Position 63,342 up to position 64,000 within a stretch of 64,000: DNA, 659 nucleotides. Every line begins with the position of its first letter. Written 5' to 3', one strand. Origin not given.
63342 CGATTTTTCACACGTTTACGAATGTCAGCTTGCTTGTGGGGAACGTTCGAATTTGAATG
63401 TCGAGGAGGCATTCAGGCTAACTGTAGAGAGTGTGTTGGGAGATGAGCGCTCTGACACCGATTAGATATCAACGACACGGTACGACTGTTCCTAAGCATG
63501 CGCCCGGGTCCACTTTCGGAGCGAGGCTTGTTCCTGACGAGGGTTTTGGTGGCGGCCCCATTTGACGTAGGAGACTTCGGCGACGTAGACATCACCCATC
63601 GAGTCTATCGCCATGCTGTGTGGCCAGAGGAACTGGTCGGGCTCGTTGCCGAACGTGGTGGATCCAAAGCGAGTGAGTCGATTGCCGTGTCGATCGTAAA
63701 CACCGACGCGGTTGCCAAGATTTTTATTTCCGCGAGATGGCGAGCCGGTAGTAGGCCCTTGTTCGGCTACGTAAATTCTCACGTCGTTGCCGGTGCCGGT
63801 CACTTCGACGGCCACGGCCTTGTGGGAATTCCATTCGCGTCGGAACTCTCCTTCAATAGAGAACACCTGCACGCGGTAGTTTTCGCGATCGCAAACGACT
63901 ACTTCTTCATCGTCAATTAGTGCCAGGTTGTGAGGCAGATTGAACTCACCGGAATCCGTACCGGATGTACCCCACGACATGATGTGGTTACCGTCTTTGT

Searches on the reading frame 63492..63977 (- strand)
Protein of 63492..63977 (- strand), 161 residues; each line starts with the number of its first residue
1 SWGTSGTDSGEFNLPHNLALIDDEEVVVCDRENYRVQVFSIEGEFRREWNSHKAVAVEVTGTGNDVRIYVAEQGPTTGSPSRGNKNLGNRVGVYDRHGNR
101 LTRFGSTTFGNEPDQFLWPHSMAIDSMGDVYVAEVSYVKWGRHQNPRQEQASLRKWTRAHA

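Call 59: search_protein_families(library=pfam, proteins=[window:63492-63977:-], max_evalue=0.00001)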
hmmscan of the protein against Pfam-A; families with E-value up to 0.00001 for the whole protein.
window:63492-63977:- (161 aa): 1 family
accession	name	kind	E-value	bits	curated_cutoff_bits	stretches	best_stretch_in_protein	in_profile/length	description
PF01436.27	NHL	-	4.8e-13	48.9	20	1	12-39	1-28/28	NHL repeat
